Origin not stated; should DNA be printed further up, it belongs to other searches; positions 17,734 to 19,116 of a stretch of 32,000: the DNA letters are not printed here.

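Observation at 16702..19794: SIR2-like NADase-type domain fused directly to a ~9-unit TPR array, with an upstream same-strand multi-TM protein, next to tRNA-His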

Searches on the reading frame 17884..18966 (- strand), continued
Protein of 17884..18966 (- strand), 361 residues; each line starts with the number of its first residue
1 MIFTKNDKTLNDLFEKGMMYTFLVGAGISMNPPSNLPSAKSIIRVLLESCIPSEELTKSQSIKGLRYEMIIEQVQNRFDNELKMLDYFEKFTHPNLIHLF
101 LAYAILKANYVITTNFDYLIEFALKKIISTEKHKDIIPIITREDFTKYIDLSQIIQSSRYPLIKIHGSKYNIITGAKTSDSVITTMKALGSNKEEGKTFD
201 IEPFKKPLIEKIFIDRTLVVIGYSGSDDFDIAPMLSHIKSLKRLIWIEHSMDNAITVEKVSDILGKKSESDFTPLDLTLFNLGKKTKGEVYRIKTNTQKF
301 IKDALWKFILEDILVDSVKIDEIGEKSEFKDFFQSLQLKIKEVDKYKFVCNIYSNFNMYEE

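Call 55: search_solved_structures(query=A4, max_evalue=1, show_alignments=5)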
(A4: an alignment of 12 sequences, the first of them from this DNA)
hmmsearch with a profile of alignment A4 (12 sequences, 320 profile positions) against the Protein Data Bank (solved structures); distinct sequences matched with E-value up to 1: 11.
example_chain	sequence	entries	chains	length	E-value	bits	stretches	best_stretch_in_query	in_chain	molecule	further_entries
8jkz_A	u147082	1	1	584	0.0013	21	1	93-167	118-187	Sir2 superfamily protein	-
8jl0_A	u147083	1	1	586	0.0013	21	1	93-167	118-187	Sir2 superfamily protein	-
8in8_B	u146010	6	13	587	0.0013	21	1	93-167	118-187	Sir2 superfamily protein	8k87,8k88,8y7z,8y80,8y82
1yc5_A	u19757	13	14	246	0.0092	18.2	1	92-154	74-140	NAD-dependent deacetylase | NAD-DEPENDENT PROTEIN DEACETYLASE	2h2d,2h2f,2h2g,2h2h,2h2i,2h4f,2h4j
2h59_A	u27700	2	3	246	0.012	17.8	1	92-153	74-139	NAD-dependent deacetylase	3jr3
8zsf_D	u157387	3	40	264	0.013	17.7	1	17-147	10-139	Sir2 family NAD-dependent protein deacetylase | KomC, SIR2 domain protein, NADase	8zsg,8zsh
2h4h_A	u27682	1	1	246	0.015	17.5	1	92-151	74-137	NAD-dependent deacetylase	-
8zsi_E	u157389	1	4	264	0.019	17.1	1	17-146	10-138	Sir2 family NAD-dependent protein deacetylase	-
9xvc_H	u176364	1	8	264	0.02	17.1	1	17-146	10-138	KomC(H146N), a SIR2-domain NADase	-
8wc0_A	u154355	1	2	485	0.38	12.9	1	83-164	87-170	NAD(+) hydrolase ThsA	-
2hrb_A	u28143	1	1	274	0.83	11.8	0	30-81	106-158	Carbonyl reductase [NADPH] 3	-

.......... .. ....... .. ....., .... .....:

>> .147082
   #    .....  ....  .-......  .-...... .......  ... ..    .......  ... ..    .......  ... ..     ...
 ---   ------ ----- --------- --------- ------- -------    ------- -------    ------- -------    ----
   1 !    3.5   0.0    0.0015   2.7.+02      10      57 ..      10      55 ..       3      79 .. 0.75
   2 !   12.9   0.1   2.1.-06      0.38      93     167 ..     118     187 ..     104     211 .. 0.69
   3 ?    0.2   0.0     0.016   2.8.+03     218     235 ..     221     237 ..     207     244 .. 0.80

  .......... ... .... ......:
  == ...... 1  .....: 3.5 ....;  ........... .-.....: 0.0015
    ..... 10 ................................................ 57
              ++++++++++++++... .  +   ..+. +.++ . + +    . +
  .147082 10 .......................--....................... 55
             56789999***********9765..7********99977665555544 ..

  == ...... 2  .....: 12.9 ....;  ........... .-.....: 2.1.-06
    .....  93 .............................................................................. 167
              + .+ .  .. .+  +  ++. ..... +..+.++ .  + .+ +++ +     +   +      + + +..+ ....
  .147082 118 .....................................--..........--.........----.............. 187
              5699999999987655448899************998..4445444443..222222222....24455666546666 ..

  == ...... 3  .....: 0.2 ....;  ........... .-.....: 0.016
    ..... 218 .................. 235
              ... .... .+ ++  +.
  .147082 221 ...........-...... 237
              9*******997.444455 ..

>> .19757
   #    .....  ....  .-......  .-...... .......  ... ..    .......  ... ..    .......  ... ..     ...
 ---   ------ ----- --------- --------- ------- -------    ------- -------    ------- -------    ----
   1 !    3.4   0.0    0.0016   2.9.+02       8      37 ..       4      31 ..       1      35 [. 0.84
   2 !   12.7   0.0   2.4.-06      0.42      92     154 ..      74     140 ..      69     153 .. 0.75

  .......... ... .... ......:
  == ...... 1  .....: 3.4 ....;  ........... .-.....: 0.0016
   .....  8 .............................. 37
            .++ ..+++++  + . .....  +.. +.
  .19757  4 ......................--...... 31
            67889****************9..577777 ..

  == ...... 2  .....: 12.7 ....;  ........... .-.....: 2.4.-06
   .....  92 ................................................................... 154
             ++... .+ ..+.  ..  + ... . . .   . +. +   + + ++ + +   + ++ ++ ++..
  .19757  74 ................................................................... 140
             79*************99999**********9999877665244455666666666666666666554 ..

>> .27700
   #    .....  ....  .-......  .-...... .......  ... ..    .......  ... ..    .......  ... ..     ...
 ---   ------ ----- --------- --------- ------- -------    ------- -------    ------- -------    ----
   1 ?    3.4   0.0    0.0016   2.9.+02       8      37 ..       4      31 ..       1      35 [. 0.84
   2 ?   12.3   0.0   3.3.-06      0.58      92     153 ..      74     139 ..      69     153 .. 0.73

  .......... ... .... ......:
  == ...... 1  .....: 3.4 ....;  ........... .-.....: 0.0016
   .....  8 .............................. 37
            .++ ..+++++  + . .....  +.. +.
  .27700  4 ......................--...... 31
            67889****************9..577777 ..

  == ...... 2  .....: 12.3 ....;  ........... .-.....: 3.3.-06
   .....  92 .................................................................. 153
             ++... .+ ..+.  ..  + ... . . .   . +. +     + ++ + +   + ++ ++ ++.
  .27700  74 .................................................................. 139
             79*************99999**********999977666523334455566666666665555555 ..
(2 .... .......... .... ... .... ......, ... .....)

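Call 69: find_related_loci(query=A2, collection=viral_contigs, flank=6000)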
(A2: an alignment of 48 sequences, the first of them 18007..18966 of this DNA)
Query A2 (320 aa) in viral_contigs; peptide patterns used: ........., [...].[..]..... (x = any residue, [..] = any of these).
45 stretches matched a pattern, but none encodes a relative of the query by tblastn (E <= 1e-3).

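Call 79: search_protein_families(library=padloc, proteins=[L062:5953-8391:+, L039:5956-11463:+, L038:5956-9123:+], max_evalue=0.001)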
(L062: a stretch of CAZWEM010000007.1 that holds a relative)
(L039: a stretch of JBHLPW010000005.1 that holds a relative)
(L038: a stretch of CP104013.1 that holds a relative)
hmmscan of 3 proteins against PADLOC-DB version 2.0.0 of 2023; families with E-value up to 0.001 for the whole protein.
L062:5953-8391:+ (812 aa): 5 families
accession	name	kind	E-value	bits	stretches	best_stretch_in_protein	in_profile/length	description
PDLC01169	TPR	-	2.6e-29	100.4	3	596-711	111-225/252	TPR repeats containing protein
PDLC01171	TPR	-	2.6e-13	47.8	2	431-586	138-285/504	TPR repeats containing protein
PDLC01092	C3a198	-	5.2e-06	23.7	0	572-662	213-300/523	TPR protein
PDLC02419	Aga_SIR2-PNTD1-PNTD2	-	1e-05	22.5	0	105-177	103-172/558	Class I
PDLC05061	PDC-S65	-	0.00031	18.2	0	101-139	118-158/592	-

L039:5956-11463:+ (1835 aa): 5 families
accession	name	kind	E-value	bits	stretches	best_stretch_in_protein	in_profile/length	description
PDLC01169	TPR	-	8.6e-47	157.6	6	557-669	109-220/252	TPR repeats containing protein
PDLC01171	TPR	-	3.1e-16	57.5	1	1607-1775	86-246/504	TPR repeats containing protein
PDLC02419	Aga_SIR2-PNTD1-PNTD2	-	9.2e-07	26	1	97-233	103-216/558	Class I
PDLC01092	C3a198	-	1.7e-06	25.3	0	1709-1773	200-263/523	TPR protein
PDLC02401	Aga_SIR2-PNTD1-PNTD2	-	2.3e-06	24.7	1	96-232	75-188/524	Class I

L038:5956-9123:+ (1055 aa): 2 families
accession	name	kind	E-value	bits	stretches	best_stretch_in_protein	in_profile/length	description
PDLC01169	TPR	-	3.7e-33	113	4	472-580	112-219/252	TPR repeats containing protein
PDLC01092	C3a198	-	1.9e-06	25.1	0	473-542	200-268/523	TPR protein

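Call 87: search_dna_similar(query=window:18007-18966:-, collection=plasmids, mode=protein, max_evalue=0.001, max_rows=15)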
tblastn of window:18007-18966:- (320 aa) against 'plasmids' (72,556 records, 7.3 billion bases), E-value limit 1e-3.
Records with a match: 6; places in all: 6; records where one place covers at least 80% of the query: 1.
Best place of each record, by identity: <60% 6.
By first word of the organism name: Ralstonia 5; Agrobacterium 1.
By predicted mobility (MOB-suite, as given by PLSDB): non-mobilizable 5; conjugative 1.
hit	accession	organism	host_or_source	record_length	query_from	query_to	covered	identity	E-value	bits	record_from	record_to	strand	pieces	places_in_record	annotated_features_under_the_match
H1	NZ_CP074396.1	Agrobacterium salinitolerans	Cotton,tiaaue sample,root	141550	22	311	91%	25.1%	2e-8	64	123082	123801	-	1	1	SIR2 family protein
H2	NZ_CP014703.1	Ralstonia solanacearum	Solanum tuberosum,cell culture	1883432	21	250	72%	27.8%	2e-9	66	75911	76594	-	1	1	none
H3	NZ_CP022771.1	Ralstonia solanacearum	Solanum tuberosum,single cell,Potato ...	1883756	21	250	72%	27.8%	2e-9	66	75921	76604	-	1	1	none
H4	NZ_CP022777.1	Ralstonia solanacearum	Solanum tuberosum,single cell,Potato ...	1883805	21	250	72%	27.8%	2e-9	66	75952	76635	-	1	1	none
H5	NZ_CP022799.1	Ralstonia solanacearum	Solanum tuberosum,single cell,Potato ...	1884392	21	250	72%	27.8%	2e-9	66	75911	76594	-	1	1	none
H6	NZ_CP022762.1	Ralstonia solanacearum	Solanum tuberosum,single cell,Potato ...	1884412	21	250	72%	27.8%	2e-9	66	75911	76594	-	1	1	none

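Call 88: search_dna_similar(query=window:18007-18966:-, collection=phages, mode=protein, max_evalue=0.001, max_rows=10)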
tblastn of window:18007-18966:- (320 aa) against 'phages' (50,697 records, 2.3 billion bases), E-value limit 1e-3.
No match.

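Call 89: get_annotated_region(hit=H1, flank=5000)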
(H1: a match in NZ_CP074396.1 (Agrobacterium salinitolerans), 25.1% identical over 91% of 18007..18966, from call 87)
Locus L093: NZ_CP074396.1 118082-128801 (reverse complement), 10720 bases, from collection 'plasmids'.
description: Agrobacterium salinitolerans strain DG3-1 plasmid pDG3-1c, complete sequence
organism: Agrobacterium salinitolerans (NCBI taxid 1183413)
taxonomy: Bacteria; Pseudomonadota; Alphaproteobacteria; Hyphomicrobiales; Rhizobiaceae; Agrobacterium; Agrobacterium salinitolerans
host: -; source: Cotton,tiaaue sample,root; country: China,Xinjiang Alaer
typing (MOB-suite, as given by PLSDB): conjugative; replicon rep_cluster_352,rep_cluster_490; relaxase MOBQ; mating-pair formation MPF_T
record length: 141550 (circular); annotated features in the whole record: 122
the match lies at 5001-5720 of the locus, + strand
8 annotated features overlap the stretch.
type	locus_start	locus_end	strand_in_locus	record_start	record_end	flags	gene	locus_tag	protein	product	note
CDS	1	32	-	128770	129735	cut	-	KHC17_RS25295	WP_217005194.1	LuxR family transcriptional regulator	-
CDS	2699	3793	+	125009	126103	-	-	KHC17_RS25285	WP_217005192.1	hypothetical protein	-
CDS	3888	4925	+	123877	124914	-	-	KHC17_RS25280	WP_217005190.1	hypothetical protein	-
CDS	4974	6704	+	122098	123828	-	-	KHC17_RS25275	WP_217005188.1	SIR2 family protein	-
CDS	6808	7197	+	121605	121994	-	-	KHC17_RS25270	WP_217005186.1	transposase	GO:0006313 - DNA transposition [Evidence IEA]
CDS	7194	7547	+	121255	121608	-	tnpB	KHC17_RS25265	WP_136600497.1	IS66 family insertion sequence element accessory protein TnpB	-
CDS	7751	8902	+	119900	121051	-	-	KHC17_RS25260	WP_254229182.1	hypothetical protein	-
CDS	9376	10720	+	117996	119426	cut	-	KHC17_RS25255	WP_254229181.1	DNA cytosine methyltransferase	GO:0006304 - DNA modification [Evidence IEA]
